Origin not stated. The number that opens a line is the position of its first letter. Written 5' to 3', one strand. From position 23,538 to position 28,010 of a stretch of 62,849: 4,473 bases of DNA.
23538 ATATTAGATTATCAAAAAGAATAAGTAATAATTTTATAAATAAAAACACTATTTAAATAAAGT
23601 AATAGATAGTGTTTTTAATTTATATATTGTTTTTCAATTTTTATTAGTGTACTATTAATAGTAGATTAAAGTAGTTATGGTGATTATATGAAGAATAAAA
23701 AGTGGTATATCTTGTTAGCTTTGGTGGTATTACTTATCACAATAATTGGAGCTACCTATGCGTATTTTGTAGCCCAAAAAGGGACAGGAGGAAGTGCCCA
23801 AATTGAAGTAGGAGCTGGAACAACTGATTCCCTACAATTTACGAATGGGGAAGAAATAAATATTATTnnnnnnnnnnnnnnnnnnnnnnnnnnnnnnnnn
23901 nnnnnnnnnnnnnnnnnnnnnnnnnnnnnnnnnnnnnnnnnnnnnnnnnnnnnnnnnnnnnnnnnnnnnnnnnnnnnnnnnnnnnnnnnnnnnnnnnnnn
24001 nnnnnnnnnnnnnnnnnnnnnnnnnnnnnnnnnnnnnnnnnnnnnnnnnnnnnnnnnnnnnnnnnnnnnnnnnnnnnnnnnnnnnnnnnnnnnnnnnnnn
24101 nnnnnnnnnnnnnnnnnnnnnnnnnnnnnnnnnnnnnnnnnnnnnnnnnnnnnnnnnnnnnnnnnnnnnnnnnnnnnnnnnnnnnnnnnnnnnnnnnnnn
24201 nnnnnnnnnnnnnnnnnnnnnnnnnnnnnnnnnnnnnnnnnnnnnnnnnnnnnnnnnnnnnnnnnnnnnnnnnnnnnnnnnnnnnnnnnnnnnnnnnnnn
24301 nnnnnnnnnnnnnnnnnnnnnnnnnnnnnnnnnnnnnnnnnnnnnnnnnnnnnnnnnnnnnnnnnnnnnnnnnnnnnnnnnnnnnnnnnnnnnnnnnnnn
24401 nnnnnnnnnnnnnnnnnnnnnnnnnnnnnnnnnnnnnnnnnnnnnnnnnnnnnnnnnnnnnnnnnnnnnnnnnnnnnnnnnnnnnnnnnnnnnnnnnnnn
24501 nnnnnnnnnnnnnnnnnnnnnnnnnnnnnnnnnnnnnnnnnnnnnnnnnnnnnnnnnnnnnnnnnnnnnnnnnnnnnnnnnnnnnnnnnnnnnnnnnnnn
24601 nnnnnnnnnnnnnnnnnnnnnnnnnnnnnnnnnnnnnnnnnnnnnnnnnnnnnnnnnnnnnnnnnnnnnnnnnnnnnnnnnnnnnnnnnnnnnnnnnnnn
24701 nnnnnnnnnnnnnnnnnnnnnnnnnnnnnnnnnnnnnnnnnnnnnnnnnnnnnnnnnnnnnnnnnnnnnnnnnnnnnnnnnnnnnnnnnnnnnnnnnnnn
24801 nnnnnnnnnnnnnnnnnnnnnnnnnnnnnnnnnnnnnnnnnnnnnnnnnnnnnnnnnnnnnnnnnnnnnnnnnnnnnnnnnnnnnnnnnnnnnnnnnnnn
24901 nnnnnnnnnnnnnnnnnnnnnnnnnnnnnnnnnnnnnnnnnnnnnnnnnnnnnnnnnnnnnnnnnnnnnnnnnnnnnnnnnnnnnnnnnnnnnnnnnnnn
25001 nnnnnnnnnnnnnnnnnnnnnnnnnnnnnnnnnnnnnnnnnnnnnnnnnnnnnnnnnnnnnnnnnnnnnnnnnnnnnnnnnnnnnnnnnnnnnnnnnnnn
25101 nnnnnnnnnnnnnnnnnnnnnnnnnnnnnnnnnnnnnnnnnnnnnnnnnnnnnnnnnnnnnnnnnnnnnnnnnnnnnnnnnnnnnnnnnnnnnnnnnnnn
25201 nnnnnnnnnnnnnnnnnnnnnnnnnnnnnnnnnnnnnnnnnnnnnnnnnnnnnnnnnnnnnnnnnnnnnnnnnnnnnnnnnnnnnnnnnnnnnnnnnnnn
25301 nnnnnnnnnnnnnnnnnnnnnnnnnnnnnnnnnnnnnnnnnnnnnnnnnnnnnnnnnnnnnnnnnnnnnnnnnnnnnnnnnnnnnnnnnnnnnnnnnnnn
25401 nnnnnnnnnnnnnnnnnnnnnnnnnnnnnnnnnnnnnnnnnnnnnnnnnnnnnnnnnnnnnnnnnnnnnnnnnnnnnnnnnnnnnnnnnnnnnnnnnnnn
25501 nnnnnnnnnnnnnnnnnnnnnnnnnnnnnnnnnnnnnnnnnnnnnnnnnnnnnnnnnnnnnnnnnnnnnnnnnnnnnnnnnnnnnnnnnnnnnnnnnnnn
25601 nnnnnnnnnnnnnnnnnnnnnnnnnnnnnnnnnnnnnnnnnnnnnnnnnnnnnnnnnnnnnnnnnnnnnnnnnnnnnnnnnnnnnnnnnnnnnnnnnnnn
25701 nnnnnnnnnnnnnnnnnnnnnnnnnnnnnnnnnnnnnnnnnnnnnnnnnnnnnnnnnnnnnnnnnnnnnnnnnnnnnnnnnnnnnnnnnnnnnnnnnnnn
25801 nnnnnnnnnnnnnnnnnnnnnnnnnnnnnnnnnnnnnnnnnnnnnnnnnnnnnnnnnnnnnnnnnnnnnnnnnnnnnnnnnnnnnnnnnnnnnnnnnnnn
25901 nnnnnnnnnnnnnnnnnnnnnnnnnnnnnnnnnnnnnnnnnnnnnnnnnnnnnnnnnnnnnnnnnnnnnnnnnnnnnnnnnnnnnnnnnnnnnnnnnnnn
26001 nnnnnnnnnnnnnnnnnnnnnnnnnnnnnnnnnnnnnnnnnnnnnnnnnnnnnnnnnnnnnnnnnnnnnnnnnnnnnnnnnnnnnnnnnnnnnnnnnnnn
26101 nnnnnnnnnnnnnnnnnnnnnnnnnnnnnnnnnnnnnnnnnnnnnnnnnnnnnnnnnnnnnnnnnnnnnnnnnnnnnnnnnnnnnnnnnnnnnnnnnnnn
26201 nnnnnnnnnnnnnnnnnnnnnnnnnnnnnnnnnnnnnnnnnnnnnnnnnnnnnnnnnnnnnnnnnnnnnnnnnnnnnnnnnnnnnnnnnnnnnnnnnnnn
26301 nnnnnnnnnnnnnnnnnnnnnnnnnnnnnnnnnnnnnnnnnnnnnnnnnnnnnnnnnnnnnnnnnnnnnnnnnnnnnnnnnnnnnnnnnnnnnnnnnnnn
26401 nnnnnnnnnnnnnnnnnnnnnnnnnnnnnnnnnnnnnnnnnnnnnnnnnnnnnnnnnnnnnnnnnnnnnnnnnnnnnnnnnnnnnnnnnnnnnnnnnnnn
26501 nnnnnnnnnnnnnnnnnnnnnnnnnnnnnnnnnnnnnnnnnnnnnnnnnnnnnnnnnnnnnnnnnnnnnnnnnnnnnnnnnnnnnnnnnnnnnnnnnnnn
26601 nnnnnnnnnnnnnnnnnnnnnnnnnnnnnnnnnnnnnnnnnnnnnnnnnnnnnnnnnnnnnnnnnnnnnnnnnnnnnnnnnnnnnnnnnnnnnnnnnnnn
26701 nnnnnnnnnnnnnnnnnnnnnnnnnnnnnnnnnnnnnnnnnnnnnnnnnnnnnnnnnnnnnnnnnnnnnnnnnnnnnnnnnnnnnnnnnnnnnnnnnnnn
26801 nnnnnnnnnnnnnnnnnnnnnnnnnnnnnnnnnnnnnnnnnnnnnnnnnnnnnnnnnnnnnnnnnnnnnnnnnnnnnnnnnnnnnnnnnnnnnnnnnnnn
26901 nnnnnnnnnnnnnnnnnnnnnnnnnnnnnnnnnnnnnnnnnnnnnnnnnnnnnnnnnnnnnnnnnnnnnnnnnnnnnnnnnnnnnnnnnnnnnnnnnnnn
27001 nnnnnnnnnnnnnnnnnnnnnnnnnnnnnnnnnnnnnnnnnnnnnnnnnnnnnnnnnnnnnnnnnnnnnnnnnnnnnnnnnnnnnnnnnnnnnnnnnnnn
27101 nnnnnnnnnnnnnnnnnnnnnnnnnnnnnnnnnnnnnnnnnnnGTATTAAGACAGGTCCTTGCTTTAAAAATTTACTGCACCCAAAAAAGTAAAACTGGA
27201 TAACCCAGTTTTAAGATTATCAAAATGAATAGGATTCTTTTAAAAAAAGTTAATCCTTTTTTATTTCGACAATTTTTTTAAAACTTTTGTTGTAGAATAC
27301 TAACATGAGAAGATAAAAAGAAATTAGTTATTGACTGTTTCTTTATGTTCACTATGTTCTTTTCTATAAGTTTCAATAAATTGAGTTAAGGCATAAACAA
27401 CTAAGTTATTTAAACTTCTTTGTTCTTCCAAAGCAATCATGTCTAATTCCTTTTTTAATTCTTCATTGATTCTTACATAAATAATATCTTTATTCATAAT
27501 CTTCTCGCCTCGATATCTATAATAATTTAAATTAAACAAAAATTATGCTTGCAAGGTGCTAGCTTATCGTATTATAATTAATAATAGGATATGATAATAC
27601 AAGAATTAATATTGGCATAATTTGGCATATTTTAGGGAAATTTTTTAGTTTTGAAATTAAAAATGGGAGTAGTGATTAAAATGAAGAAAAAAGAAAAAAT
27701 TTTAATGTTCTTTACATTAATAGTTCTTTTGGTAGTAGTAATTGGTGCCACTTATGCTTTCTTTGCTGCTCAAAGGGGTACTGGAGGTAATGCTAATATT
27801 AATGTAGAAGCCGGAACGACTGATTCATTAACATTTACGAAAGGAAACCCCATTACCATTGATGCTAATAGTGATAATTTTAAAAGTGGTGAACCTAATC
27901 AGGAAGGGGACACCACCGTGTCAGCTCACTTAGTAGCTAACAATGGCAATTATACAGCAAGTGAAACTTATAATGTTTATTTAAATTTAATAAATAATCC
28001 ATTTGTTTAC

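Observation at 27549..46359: Nine type A genes form an 18.7-kb head-to-tail block with 16-22 bp spacers, individual SD sites and no internal terminators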

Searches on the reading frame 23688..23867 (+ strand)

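Call 58: search_protein_families(library=ncbifam, proteins=[window:23688-23867:+], max_evalue=10)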
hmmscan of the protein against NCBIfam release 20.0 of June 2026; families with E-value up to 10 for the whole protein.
window:23688-23867:+ (60 aa): 7 families
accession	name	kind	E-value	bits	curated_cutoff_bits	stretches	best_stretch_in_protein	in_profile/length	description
TIGR01006.1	polys_exp_MPA1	subfamily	0.0024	17.3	296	1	7-55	21-69/226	CspC family polysaccharide chain length determinant protein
TIGR04088.1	cognate_SipW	domain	0.017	15.2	19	1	9-27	1-19/34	SipW-dependent-type signal peptide-containing protein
NF003425.0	PRK04897.1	equivalog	0.045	13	355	1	4-45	11-52/298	zinc metalloprotease HtpX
NF053819.1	EF0750_LPXTG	subfamily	0.068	13.7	47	1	1-33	1-34/105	EF2685/EF0750 family sortase-dependent surface protein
NF047909.1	CellAnchorMapZStrp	equivalog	0.073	11.9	700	1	2-47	160-203/474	cell division site-positioning protein MapZ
NF004285.1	PRK05696.1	equivalog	0.12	12.2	179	1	3-40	17-53/171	flagellar basal body-associated protein FliL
NF005435.1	PRK07021.1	equivalog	0.18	11.7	131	1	2-33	6-37/157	flagellar basal body-associated protein FliL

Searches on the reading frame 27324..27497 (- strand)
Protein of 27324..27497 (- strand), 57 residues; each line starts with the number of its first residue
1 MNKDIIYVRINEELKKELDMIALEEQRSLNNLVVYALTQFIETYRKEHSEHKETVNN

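Call 39: search_protein_families(library=pfam, proteins=[window:27324-27497:-], max_evalue=10)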
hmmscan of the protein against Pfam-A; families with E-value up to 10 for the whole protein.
window:27324-27497:- (57 aa): 4 families
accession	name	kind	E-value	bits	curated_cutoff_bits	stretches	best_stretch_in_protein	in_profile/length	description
PF05534.18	HicB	-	5.8e-06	26.6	21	1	6-37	20-51/51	HicB family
PF20605.4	Antitox_RHH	-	0.0013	19.3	27.2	1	13-47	14-48/50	Antitoxin-like ribbon-helix-helix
PF07878.17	RHH_5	-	0.0042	17.2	26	1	11-39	9-37/43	CopG-like RHH_1 or ribbon-helix-helix domain, RHH_5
PF10798.13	YmgB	-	0.039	14.2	22.3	1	2-35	22-54/59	Biofilm development protein YmgB/AriR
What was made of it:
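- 27324..27497 (-): 57-aa ribbon-helix-helix (HicB/CopG-like) gene, divergent from the array. Candidate regulator. Pfam HicB 5.8e-6, plus Antitox_RHH and RHH_5 (call 39).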

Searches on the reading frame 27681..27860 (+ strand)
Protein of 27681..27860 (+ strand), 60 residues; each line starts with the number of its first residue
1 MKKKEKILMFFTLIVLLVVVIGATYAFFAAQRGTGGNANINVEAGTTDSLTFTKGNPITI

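Call 58: search_protein_families(library=ncbifam, proteins=[window:27681-27860:+], max_evalue=10)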
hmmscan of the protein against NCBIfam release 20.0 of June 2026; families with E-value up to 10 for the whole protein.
window:27681-27860:+ (60 aa): 8 families
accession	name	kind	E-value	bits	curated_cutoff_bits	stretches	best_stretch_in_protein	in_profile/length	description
NF004285.1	PRK05696.1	equivalog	0.0061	16.4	179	1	2-32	15-45/171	flagellar basal body-associated protein FliL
NF053819.1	EF0750_LPXTG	subfamily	0.0071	16.8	47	1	1-44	1-42/105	EF2685/EF0750 family sortase-dependent surface protein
NF040904.1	PhrA_Strep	subfamily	0.03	14.5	40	1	1-29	1-29/56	PhrA family quorum-sensing system peptide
NF009420.1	PRK12785.1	equivalog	0.032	14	197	1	2-35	16-49/161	flagellar basal body-associated protein FliL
NF008109.0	PRK10856.1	equivalog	0.066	12.9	208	1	2-28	107-132/334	cytoskeleton protein RodZ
NF033900.0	T4SS_IcmE_DotG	equivalog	0.074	11.1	750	1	3-51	4-52/1008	type IVB secretion system protein DotG/IcmE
NF005435.1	PRK07021.1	equivalog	0.1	12.4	131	1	2-39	4-41/157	flagellar basal body-associated protein FliL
TIGR04088.1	cognate_SipW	domain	1.5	9.1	19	1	12-30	3-21/34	SipW-dependent-type signal peptide-containing protein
